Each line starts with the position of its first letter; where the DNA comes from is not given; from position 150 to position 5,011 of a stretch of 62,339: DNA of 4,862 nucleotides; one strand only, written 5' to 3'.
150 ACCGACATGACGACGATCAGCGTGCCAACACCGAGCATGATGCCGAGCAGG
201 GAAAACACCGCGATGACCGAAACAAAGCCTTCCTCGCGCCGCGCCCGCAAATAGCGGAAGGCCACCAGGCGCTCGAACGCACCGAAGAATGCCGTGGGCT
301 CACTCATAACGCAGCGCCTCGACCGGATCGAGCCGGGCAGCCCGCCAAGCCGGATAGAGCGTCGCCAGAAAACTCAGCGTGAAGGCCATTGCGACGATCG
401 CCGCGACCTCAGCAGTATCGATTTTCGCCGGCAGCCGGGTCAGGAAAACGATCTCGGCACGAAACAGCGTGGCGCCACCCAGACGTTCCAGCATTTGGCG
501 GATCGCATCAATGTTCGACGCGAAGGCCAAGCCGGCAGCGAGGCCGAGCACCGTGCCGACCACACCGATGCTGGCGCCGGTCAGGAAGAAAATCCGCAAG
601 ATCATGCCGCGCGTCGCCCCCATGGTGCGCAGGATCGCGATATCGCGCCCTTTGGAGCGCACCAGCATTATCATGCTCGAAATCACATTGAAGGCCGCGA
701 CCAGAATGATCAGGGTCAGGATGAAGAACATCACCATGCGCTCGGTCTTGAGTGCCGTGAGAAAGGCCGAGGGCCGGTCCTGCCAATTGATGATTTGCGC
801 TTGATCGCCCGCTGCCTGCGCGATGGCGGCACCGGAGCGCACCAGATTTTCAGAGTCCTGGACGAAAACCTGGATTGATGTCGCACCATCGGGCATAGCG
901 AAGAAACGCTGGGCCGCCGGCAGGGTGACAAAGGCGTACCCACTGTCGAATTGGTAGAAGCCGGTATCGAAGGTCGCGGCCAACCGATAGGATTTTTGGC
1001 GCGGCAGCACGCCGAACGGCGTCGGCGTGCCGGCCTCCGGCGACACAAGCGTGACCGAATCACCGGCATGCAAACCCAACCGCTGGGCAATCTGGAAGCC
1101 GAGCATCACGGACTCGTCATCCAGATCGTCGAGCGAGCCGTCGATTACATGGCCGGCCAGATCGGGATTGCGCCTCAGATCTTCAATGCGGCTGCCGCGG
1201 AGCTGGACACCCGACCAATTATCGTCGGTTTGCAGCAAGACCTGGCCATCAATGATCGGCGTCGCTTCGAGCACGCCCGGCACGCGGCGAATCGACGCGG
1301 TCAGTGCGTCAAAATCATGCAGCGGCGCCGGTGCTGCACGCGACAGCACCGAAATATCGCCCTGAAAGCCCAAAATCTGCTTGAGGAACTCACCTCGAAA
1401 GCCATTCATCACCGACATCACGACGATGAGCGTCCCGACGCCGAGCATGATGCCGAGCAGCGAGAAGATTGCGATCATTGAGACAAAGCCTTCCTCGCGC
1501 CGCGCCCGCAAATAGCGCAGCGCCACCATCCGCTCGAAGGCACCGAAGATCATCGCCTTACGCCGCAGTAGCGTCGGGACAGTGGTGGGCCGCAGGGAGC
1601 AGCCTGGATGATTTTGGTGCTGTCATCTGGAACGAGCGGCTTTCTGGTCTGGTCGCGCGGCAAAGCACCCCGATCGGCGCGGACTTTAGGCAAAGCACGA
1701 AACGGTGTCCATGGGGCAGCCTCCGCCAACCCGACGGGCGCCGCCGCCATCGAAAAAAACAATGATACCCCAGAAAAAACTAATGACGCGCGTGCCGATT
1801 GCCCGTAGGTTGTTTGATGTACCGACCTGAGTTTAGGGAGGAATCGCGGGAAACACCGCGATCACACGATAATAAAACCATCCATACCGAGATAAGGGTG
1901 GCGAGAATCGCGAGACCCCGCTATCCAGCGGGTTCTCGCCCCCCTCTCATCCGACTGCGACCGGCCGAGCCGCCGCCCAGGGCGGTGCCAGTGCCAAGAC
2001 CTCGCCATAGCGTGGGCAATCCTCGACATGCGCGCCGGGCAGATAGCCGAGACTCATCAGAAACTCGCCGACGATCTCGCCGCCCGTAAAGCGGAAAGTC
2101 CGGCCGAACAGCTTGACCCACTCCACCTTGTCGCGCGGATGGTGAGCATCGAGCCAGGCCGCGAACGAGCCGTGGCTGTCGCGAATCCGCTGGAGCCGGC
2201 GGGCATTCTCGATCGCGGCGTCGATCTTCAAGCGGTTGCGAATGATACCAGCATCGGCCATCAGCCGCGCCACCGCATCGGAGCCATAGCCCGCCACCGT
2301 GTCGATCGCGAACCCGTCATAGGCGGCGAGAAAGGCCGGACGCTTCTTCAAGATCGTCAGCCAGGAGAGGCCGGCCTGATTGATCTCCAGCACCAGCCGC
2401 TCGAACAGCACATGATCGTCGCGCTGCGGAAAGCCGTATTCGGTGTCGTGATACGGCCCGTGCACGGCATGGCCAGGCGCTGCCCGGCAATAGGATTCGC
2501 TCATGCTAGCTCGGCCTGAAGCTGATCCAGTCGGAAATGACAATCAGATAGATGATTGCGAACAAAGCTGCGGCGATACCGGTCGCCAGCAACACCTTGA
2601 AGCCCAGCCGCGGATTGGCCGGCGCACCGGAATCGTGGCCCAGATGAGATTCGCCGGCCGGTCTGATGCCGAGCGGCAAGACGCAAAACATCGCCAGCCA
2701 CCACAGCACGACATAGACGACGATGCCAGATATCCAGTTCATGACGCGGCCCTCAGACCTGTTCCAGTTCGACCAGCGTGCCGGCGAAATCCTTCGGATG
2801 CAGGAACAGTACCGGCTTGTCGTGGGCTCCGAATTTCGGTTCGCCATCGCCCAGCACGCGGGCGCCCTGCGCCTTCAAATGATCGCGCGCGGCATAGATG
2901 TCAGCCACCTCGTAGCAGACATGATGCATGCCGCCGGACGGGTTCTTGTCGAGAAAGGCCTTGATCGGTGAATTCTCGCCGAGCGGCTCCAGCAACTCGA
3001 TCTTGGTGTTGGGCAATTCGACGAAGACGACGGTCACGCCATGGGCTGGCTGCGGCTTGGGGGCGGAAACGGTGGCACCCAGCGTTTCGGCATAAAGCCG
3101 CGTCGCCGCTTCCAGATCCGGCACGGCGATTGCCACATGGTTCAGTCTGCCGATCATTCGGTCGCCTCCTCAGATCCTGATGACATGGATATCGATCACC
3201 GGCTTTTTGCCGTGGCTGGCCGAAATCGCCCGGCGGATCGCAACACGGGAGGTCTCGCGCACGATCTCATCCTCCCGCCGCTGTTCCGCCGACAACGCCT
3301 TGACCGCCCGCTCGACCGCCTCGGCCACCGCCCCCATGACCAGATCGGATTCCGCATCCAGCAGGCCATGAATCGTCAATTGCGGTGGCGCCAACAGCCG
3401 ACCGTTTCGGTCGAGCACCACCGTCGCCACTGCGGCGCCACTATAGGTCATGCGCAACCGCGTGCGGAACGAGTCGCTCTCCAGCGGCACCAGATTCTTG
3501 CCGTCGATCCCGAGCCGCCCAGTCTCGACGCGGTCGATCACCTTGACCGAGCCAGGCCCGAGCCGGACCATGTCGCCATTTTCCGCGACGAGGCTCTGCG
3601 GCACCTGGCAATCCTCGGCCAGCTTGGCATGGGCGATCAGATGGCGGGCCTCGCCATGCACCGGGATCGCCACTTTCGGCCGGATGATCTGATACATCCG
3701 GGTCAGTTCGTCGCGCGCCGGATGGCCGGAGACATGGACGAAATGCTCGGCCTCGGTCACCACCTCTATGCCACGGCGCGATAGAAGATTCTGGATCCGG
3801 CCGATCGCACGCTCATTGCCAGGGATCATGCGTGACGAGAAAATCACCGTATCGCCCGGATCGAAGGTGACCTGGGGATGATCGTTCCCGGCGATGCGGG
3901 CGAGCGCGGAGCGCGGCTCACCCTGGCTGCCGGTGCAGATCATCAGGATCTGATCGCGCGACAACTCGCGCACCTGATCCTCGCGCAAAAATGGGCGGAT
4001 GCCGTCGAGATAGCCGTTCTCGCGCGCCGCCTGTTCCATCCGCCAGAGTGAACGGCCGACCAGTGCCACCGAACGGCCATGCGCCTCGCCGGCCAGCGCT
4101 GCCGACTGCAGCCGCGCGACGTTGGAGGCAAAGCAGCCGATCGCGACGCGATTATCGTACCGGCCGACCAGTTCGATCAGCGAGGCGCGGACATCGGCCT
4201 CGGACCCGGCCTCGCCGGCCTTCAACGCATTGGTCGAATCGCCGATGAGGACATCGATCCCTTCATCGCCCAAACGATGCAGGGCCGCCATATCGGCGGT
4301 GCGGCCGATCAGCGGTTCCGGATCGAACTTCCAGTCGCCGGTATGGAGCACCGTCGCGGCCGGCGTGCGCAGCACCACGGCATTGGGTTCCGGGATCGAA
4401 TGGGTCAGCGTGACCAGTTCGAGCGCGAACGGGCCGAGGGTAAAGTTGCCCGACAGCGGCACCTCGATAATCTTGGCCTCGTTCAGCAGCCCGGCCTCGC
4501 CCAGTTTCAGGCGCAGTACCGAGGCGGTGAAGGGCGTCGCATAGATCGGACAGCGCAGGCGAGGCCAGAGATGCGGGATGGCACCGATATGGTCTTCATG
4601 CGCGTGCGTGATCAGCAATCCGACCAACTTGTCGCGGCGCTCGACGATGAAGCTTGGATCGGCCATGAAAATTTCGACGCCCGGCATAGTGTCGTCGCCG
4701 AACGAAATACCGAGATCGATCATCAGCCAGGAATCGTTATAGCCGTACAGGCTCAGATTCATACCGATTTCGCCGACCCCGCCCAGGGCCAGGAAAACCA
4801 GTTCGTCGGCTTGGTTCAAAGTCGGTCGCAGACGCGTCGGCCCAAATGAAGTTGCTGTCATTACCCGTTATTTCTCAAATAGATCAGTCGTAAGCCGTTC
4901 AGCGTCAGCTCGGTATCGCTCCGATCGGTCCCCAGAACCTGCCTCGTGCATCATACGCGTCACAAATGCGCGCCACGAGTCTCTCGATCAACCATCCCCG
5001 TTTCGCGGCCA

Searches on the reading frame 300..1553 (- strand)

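Call 83: search_protein_families(library=pfam, proteins=[window:300-1553:-], max_evalue=0.00001)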
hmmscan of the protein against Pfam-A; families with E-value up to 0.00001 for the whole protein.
window:300-1553:- (417 aa): 2 families
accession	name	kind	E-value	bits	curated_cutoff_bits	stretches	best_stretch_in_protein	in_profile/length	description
PF02687.27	FtsX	-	3.9e-15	56.4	25.5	1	276-410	1-120/120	FtsX-like permease C-terminal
PF12704.14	MacB_PCD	-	1.8e-14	54.9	27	1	30-244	3-204/207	MacB-like periplasmic core domain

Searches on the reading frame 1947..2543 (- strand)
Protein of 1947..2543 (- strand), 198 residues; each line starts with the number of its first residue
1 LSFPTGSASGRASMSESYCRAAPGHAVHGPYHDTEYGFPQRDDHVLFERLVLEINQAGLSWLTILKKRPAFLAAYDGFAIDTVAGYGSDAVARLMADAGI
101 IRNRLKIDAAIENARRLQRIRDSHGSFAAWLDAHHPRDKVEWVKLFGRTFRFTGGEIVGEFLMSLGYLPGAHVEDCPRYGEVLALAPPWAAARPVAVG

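Call 83: search_protein_families(library=pfam, proteins=[window:1947-2543:-], max_evalue=0.00001)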
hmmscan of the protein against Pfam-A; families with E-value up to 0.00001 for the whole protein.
window:1947-2543:- (198 aa): 1 family
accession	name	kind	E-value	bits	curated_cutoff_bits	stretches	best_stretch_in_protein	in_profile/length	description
PF03352.18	Adenine_glyco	-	2.6e-38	132.1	25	1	30-134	10-114/177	Methyladenine glycosylase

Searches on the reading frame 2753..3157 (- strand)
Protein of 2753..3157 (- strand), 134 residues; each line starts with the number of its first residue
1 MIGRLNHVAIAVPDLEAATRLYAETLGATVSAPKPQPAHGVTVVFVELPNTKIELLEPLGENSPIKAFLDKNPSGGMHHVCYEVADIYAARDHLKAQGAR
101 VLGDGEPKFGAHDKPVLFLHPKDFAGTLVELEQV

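Call 85: search_protein_families(library=pfam, proteins=[window:2753-3157:-], max_evalue=0.00001)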
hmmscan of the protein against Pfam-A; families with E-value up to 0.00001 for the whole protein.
window:2753-3157:- (134 aa): 3 families
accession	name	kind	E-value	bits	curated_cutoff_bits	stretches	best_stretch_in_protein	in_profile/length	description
PF13669.12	Glyoxalase_4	-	7.7e-25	87.7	27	1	6-118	1-109/109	Glyoxalase/Bleomycin resistance protein/Dioxygenase superfamily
PF00903.31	Glyoxalase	-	3.2e-14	53.8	20.6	1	4-103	1-97/121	Glyoxalase/Bleomycin resistance protein/Dioxygenase superfamily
PF13468.12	Glyoxalase_3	-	6.2e-09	36.6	25.1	1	5-104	1-102/176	Glyoxalase-like domain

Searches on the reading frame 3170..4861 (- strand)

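Call 83: search_protein_families(library=pfam, proteins=[window:3170-4861:-], max_evalue=0.00001)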
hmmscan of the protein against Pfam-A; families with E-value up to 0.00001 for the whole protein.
window:3170-4861:- (563 aa): 5 families
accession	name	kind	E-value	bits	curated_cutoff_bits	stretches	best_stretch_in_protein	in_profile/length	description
PF22505.1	RNase_J_b_CASP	-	8.6e-38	129.4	27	1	237-359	2-125/126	Ribonuclease J, beta-CASP domain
PF07521.17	RMMBL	-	3.5e-12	46.6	21.6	1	364-416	1-54/63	Zn-dependent metallo-hydrolase RNA specificity domain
PF12706.13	Lactamase_B_2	-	3.3e-10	40.3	27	1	73-182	25-148/200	Beta-lactamase superfamily domain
PF00753.33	Lactamase_B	-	4.5e-10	40.2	22.7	1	37-183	9-156/196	Metallo-beta-lactamase superfamily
PF17770.6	RNase_J_C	-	1.2e-08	36.3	23.8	1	466-563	3-102/102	Ribonuclease J C-terminal domain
